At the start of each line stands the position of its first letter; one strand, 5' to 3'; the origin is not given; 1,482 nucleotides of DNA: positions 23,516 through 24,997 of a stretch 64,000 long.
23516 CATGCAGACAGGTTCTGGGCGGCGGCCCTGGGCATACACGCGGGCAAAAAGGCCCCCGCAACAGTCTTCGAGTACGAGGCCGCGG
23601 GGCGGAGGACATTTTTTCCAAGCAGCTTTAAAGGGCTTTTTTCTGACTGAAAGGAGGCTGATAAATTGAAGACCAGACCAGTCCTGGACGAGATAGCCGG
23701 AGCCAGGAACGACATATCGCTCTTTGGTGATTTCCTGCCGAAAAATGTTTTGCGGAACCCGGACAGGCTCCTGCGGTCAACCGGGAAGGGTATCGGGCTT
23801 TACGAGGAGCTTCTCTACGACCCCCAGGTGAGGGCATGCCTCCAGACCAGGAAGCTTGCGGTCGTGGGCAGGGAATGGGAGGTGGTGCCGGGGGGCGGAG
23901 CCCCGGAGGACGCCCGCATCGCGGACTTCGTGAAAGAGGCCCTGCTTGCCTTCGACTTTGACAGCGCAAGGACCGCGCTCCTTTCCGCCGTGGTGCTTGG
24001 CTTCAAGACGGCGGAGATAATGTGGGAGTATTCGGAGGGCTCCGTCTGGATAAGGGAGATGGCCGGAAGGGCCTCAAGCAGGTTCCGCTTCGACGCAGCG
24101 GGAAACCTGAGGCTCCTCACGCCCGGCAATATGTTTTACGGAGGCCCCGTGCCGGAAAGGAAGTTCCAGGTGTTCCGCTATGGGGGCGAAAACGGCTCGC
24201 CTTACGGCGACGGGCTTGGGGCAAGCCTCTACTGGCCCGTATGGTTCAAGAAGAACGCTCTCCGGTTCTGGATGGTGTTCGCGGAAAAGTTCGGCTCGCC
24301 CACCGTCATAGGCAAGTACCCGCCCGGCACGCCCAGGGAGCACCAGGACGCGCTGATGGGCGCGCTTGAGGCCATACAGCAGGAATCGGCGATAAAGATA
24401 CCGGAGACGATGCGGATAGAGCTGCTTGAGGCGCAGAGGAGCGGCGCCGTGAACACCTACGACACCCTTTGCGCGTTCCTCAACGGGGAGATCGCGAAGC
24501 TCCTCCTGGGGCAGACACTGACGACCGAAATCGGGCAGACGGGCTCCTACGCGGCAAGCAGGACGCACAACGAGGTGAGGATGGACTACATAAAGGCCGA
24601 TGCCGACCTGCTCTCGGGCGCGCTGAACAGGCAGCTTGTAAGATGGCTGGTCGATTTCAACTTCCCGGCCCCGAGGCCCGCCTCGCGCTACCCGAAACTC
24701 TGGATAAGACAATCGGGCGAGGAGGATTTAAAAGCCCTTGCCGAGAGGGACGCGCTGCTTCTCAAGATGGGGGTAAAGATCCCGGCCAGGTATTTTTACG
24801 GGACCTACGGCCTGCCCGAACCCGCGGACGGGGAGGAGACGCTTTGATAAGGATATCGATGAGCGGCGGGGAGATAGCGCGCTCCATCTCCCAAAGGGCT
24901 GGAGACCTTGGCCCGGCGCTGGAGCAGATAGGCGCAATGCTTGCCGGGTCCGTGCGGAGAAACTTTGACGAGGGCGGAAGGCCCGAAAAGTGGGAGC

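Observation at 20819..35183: Structural-genes-only phage cluster between rel and a cytochrome operon: candidate gene transfer agent or domesticated particle locus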

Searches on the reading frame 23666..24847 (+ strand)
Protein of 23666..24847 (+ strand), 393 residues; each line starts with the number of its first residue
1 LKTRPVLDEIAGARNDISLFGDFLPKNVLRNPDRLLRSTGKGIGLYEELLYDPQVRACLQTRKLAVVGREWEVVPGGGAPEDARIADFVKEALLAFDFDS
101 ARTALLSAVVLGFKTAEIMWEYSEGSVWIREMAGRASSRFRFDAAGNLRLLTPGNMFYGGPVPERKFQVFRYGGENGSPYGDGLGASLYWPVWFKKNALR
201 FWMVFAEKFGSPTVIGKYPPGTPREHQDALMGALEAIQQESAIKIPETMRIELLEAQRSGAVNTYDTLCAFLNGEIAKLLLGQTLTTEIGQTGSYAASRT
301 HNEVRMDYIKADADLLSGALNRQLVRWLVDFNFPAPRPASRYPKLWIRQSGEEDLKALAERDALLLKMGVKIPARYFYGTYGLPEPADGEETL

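Call 6: search_protein_families(library=pfam, max_evalue=0.01, proteins=[window:23666-24847:+])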
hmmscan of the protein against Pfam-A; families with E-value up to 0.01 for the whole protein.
window:23666-24847:+ (393 aa): 1 family
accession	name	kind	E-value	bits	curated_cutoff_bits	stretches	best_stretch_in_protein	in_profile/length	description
PF06074.18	Portal_Mu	-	1.3e-112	376.9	23.9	1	45-383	3-336/336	Portal protein of Mu bacteriophage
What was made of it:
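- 23666..24847 (+): Mu-type (DUF935) portal in a short 393-aa form. It lacks the ~100-aa N-terminal extension found in prophage relatives. Portal_Mu at 1e-112 (call 6).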

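Call 8: search_protein_families(library=phrogs, max_evalue=0.001, proteins=[window:23666-24847:+])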
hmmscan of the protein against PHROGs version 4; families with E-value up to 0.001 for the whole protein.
window:23666-24847:+ (393 aa): 5 families
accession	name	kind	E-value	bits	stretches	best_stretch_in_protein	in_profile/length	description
phrog_113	-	head and packaging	2e-122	411.6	1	2-393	29-421/1272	portal protein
phrog_10231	-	unknown function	6.1e-30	105.5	1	245-393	2-143/256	-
phrog_35074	-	unknown function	3.1e-15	56.2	1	194-391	180-367/890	-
phrog_25139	-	unknown function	5.2e-13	50.1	1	163-259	2-98/108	-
phrog_31661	-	unknown function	9.5e-05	23.9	1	28-97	41-107/113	-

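Call 11: find_encoding_contigs(protein=window:23666-24847:+, flank=10000, max_places=10)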
Protein window:23666-24847:+ (393 aa): 5 contigs read that carry it; 4 places shown.
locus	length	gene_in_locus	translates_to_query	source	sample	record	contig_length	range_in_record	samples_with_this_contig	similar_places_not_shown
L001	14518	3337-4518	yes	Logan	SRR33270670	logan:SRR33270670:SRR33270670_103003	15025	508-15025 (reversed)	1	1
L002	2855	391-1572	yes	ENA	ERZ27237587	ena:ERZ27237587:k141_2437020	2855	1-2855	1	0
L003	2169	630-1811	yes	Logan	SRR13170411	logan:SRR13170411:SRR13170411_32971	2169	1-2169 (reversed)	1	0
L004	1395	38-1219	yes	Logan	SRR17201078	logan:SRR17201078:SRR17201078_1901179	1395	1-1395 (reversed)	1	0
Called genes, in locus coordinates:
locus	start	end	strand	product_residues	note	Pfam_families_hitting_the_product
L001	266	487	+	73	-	-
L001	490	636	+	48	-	-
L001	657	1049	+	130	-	-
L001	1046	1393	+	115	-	-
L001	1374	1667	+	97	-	-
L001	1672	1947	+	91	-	-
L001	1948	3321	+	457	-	PF03237:Terminase_6N, PF17289:Terminase_6C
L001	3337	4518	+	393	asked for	PF06074:Portal_Mu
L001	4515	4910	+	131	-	PF05069:Phage_tail_S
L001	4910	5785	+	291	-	-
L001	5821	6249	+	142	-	-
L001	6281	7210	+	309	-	-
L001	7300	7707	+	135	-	PF07030:Phage_Mu_Gp36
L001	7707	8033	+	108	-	-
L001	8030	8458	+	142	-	PF08873:Phage_Mu_Gp37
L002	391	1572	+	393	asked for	PF06074:Portal_Mu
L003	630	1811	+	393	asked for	PF06074:Portal_Mu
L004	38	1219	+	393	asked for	PF06074:Portal_Mu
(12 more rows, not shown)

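Call 16: find_homologous_proteins(query=window:23666-24847:+, max_evalue=1e-20)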
Query window:23666-24847:+ (393 aa): 1007 proteins with E <= 1e-20 among 8000 candidates; the best 120 are listed.
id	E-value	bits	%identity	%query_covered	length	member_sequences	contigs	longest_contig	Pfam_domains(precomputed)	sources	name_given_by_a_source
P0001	5.4e-265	896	100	100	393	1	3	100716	PF06074.19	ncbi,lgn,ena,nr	ncbi:MAG: DUF935 family protein [Nitrospiraceae bacterium]|nr:DUF935 family protein [Nitrospiraceae 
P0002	1.5e-193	661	73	99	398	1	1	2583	PF06074.19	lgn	-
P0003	4.5e-193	660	73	100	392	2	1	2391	PF06074.19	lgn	-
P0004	6.3e-184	630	69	98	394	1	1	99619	PF06074.19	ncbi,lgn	-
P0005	7.7e-179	613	67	100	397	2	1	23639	PF06074.19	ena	-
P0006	5.9e-177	607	66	100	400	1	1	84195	PF06074.19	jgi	jgi:phage gp29-like protein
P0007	3.2e-174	598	66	100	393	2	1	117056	PF06074.19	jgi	-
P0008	1.0e-171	589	66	98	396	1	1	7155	PF06074.19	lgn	-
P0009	1.1e-169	583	65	100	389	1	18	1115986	PF21919.3,PF06074.19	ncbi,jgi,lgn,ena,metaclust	jgi:phage gp29-like protein|metaclust:\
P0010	1.9e-164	565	64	99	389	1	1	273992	PF06074.19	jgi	jgi:phage gp29-like protein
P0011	3.8e-164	564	65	99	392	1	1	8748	PF06074.19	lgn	-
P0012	2.8e-160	552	64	99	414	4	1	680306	PF06074.19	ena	-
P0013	2.9e-160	552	65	99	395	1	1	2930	PF06074.19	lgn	-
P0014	6.1e-158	544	62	99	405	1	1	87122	PF06074.19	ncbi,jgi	ncbi:MAG TPA: DUF935 family protein [Syntrophorhabdaceae bacterium]|jgi:phage gp29-like protein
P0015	9.6e-158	543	61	99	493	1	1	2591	PF06074.19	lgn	-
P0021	1.1e-156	540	63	99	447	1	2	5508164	PF06074.19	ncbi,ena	-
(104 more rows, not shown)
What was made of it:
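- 23666..24847 (+): Homologue lengths (call 16).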

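Call 17: find_encoding_contigs(protein=P0004, flank=10000, max_places=2)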
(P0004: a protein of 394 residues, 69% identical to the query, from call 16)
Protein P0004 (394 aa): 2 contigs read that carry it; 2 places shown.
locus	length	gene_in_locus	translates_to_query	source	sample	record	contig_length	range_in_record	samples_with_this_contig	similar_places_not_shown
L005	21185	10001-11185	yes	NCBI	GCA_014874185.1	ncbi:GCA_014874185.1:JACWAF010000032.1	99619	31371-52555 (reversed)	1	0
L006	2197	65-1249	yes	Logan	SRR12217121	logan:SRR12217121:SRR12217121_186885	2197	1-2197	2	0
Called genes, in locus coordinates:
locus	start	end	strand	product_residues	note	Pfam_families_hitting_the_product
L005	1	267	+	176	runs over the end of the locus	PF09699:Paired_CXXCH_1 (faint), PF14522:Cytochrome_C7 (faint), PF14537:Cytochrom_c3_2 (weak)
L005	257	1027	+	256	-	PF12838:Fer4_7, PF13183:Fer4_8 (weak), PF13247:Fer4_11, PF13237:Fer4_10 (weak), PF12797:Fer4_2 (weak), PF00037:Fer4, PF12837:Fer4_6 (weak), PF12838:Fer4_7 (weak), +7 more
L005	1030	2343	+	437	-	PF03916:NrfD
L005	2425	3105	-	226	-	PF13801:Metal_resist (weak), PF07813:LTXXQ (weak), PF16231:DUF4890 (weak)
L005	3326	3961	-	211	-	PF01713:Smr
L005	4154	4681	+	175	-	PF16694:Cytochrome_P460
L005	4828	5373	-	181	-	PF00196:GerE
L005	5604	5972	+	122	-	PF00072:Response_reg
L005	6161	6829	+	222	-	PF13539:Peptidase_M15_4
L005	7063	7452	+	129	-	-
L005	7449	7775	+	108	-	-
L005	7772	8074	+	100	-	-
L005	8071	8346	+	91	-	-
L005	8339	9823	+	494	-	PF03237:Terminase_6N, PF17289:Terminase_6C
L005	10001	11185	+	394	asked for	PF06074:Portal_Mu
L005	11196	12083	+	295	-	-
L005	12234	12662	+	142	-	-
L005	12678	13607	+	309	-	-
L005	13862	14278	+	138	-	PF07030:Phage_Mu_Gp36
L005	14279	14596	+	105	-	-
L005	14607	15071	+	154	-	PF08873:Phage_Mu_Gp37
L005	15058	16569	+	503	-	-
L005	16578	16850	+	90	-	-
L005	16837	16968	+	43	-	-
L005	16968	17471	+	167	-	-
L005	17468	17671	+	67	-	-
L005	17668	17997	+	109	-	PF10651:BppU_N (weak)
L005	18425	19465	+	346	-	-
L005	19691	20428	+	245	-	-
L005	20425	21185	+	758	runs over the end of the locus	-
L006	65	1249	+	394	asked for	PF06074:Portal_Mu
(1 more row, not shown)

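Call 18: find_encoding_contigs(protein=P0009, flank=10000, max_places=3)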
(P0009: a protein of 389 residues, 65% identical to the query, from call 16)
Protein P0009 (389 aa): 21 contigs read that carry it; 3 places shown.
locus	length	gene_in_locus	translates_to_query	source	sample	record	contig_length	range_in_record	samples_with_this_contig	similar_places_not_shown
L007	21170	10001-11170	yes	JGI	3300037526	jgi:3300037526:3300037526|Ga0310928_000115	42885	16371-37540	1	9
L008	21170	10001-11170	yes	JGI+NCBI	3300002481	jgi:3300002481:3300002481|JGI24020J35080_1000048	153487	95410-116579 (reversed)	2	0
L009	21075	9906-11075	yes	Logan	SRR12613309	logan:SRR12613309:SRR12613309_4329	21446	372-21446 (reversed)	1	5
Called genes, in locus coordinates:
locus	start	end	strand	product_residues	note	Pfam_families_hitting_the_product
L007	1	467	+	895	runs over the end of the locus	PF01326:PPDK_N, PF00391:PEP-utilizers, PF02896:PEP-utilizers_C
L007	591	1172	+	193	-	-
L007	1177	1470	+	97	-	PF01844:HNH, PF14279:HNH_5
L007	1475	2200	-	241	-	PF00994:MoCF_biosynth, PF24102:FLAD1_M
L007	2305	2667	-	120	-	PF08334:T2SSG (weak)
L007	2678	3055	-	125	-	PF01592:NifU_N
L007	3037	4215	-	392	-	PF00266:Aminotran_5, PF00155:Aminotran_1_2 (faint), PF01041:DegT_DnrJ_EryC1, PF01212:Beta_elim_lyase (weak)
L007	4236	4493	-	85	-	PF01206:TusA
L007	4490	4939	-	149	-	PF02082:Rrf2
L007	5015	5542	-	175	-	PF13518:HTH_28 (faint), PF00196:GerE, PF04545:Sigma70_r4 (weak), PF08281:Sigma70_r4_2, PF13384:HTH_23 (faint), PF13936:HTH_38 (weak), PF13412:HTH_24 (weak)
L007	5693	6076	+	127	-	PF00072:Response_reg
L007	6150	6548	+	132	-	PF02566:OsmC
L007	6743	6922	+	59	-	-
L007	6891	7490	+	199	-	PF02557:VanY (weak), PF13539:Peptidase_M15_4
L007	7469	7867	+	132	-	-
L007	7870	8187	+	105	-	-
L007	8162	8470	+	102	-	-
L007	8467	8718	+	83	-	-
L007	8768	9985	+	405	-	PF03237:Terminase_6N, PF17289:Terminase_6C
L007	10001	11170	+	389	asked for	PF21919:P23-45_portal_barrel (faint), PF06074:Portal_Mu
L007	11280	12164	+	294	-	-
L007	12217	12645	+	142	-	-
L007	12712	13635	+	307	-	-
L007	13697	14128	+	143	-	PF07030:Phage_Mu_Gp36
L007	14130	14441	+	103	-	-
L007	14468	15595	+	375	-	-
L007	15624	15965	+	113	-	-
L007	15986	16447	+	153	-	PF08873:Phage_Mu_Gp37, PF23840:Phage_tail_terminator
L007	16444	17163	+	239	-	-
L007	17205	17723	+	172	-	-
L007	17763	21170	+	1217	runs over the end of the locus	PF13550:Phage-tail_3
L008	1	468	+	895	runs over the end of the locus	-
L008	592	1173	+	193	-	-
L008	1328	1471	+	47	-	PF01844:HNH, PF14279:HNH_5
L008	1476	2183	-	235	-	PF00994:MoCF_biosynth, PF24102:FLAD1_M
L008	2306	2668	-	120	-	PF08334:T2SSG (weak)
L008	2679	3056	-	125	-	-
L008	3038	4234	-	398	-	-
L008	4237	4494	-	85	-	PF01206:TusA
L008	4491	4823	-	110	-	PF02082:Rrf2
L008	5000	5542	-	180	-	PF13518:HTH_28 (faint), PF13936:HTH_38 (weak), PF00196:GerE, PF04545:Sigma70_r4 (weak), PF08281:Sigma70_r4_2, PF13384:HTH_23 (faint), PF13412:HTH_24 (weak)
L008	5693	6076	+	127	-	-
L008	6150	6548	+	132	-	PF02566:OsmC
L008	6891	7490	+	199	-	PF02557:VanY (weak), PF13539:Peptidase_M15_4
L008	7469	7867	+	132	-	-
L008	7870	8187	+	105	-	-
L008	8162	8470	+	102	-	-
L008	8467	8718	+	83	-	-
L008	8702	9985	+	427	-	PF03237:Terminase_6N, PF17289:Terminase_6C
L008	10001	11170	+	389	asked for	PF21919:P23-45_portal_barrel (faint), PF06074:Portal_Mu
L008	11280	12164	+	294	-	-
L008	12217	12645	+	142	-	-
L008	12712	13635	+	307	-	-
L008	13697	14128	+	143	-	PF07030:Phage_Mu_Gp36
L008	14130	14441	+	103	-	-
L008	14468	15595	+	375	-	-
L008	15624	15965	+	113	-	-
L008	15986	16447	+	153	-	PF08873:Phage_Mu_Gp37, PF23840:Phage_tail_terminator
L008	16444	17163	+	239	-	-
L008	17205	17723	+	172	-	-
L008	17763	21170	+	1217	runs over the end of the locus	-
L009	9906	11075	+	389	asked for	PF21919:P23-45_portal_barrel (faint), PF06074:Portal_Mu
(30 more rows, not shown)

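Call 19: find_encoding_contigs(protein=P0007, flank=10000, max_places=2)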
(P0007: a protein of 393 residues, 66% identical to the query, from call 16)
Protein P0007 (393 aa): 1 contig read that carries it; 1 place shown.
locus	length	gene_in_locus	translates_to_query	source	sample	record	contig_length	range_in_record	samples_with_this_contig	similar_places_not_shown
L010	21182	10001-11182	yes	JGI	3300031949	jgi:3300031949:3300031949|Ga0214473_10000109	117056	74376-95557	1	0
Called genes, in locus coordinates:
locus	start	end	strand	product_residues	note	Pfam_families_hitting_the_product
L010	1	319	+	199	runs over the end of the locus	-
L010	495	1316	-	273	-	PF00931:NB-ARC (weak), PF01637:ATPase_2 (weak), PF13191:AAA_16 (faint), PF13401:AAA_22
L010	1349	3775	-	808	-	PF00515:TPR_1 (faint), PF07719:TPR_2 (faint), PF12895:ANAPC3 (faint), PF13174:TPR_6 (faint), PF13181:TPR_8 (faint), PF13414:TPR_11 (faint), PF13424:TPR_12 (faint), PF13428:TPR_14 (faint), +15 more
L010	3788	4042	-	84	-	-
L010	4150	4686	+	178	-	PF02082:Rrf2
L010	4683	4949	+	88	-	PF01206:TusA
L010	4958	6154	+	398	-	PF00266:Aminotran_5, PF01041:DegT_DnrJ_EryC1, PF01212:Beta_elim_lyase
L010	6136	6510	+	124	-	PF01592:NifU_N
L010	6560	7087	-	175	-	PF00196:GerE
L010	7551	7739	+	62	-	-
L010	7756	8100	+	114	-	-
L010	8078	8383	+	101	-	-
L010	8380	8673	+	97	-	-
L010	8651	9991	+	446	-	PF03237:Terminase_6N, PF17289:Terminase_6C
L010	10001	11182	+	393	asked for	PF06074:Portal_Mu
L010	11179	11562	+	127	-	PF05069:Phage_tail_S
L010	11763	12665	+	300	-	-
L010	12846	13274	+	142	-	-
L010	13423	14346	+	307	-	-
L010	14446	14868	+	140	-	PF07030:Phage_Mu_Gp36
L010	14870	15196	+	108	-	-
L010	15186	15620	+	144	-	PF08873:Phage_Mu_Gp37, PF23840:Phage_tail_terminator (weak)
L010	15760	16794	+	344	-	PF18906:Phage_tube_2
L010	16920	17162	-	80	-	-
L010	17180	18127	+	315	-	-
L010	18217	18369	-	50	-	-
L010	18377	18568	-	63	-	-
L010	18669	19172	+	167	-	-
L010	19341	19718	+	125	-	PF27119:Phage_YdaY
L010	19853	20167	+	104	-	-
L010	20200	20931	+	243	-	-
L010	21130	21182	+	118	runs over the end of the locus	PF27119:Phage_YdaY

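Call 22: find_related_loci(query=A1, collection=genome_contigs, flank=10000)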
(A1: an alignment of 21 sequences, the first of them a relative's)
Query A1 (393 aa) in genome_contigs; peptide patterns used: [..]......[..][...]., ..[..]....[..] (x = any residue, [..] = any of these).
137 stretches matched a pattern; 126 encode a relative of the query (tblastn E <= 1e-3); the best 80 are kept; 80 distinct loci.
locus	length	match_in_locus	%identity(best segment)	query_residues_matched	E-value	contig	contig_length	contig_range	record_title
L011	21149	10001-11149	69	4-390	0e+0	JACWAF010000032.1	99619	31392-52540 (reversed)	MAG: Nitrospirae bacterium isolate B_NIT_04 k141_364088, whole genome shotgun sequence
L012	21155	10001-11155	65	2-393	2e-167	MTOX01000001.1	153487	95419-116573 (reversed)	MAG: Nitrospirae bacterium JdFR-88 JGI24020J35080_1000048, whole genome shotgun sequence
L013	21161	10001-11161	63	4-393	7e-161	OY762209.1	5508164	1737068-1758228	MAG: Syntrophorhabdaceae bacterium isolate b67c53bf-795e-48b1-b0c8-2f1cb1e3683a genome assembly, chromosome: 1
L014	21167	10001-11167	64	2-393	2e-160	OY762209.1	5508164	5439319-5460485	MAG: Syntrophorhabdaceae bacterium isolate b67c53bf-795e-48b1-b0c8-2f1cb1e3683a genome assembly, chromosome: 1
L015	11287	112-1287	60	4-393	4e-158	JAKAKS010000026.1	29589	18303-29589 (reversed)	MAG: Nitrospirae bacterium isolate WY4.bin81 NODE_1813_length_29589_cov_2.391114, whole genome shotgun sequence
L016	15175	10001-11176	60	4-393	1e-157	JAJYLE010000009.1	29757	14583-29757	MAG: Nitrospirae bacterium isolate DBS2-1.bin64 NODE_2627_length_29757_cov_1.215930, whole genome shotgun sequence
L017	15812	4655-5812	58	4-393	7e-155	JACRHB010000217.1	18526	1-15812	MAG: Nitrospirae bacterium isolate NC_groundwater_1766_Pr3_B-0.1um_47_18 SR-2_scaffold_141_3893976, whole genome shotgun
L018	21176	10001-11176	59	3-393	7e-151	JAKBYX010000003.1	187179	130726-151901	MAG: Nitrospirae bacterium isolate WY3.bin168 NODE_77_length_187179_cov_2.250759, whole genome shotgun sequence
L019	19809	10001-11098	60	27-393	2e-149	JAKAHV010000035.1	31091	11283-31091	MAG: Nitrospirae bacterium isolate WY3.bin132 NODE_2186_length_31091_cov_2.315721, whole genome shotgun sequence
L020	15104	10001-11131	58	20-393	4e-148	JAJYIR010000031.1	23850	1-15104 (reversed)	MAG: Nitrospirae bacterium isolate DBS2-1.bin129 NODE_3687_length_23850_cov_5.133541, whole genome shotgun sequence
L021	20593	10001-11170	57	4-391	3e-147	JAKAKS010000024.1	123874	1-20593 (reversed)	MAG: Nitrospirae bacterium isolate WY4.bin81 NODE_143_length_123874_cov_2.526292, whole genome shotgun sequence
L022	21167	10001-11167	53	3-393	1e-137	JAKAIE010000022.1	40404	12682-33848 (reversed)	MAG: Nitrospirae bacterium isolate WY3.bin163 NODE_1385_length_40404_cov_5.433821, whole genome shotgun sequence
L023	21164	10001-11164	55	6-393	3e-136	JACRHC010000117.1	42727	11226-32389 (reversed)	MAG: Nitrospirae bacterium isolate NC_groundwater_1767_Pr3_B-0.1um_50_141 SR-2_scaffold_141_3333144, whole genome shotgu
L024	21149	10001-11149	55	5-384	3e-132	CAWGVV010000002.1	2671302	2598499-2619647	MAG: uncultured delta proteobacterium isolate MFD02416.bin.1.4 genome assembly, contig: contig_35527, whole genome shotg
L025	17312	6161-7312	50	1-386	4e-131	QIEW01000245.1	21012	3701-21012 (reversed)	MAG: bacterium isolate SZUA-191 Ga0063294_10000816, whole genome shotgun sequence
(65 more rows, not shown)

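Call 39: find_encoding_contigs(protein=P0021, flank=10000, max_places=1)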
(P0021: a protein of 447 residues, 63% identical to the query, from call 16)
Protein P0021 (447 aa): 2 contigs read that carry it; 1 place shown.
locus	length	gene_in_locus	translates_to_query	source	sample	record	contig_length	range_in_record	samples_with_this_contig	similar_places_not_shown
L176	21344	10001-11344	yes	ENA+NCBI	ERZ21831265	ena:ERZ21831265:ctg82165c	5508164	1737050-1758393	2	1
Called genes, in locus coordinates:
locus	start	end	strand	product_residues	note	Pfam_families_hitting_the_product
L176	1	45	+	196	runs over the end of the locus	PF08308:PEGA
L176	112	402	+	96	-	PF03992:ABM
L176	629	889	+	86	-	-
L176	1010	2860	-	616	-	PF00989:PAS (weak), PF08447:PAS_3, PF08448:PAS_4 (faint), PF13188:PAS_8, PF13426:PAS_9 (weak), PF07730:HisKA_3, PF02518:HATPase_c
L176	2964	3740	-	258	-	PF00753:Lactamase_B, PF23023:Anti-Pycsar_Apyc1 (weak)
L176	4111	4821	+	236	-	PF00702:Hydrolase, PF12710:HAD, PF13419:HAD_2, PF13242:Hydrolase_like (faint)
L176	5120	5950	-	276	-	PF00561:Abhydrolase_1, PF12146:Hydrolase_4, PF12697:Abhydrolase_6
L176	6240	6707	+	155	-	PF05838:Glyco_hydro_108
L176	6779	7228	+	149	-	-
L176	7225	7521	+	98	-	-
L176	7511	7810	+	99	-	-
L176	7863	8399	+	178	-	-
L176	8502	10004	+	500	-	-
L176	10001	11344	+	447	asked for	PF06074:Portal_Mu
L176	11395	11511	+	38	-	-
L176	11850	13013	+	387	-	-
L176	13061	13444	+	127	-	PF09956:Phage_cement_2 (faint)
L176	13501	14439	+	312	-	-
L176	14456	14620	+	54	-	PF23843:DUF7210 (weak)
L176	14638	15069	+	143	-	PF07030:Phage_Mu_Gp36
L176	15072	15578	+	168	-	PF08873:Phage_Mu_Gp37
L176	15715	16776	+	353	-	PF18906:Phage_tube_2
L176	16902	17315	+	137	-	PF27119:Phage_YdaY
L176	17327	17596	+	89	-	-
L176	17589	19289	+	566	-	-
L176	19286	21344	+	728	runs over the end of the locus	-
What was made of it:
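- L176 in a 5.5-Mb Syntrophorhabdaceae chromosome is also structural-only (call 39). Related units occur in two phyla (calls 22, 39).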
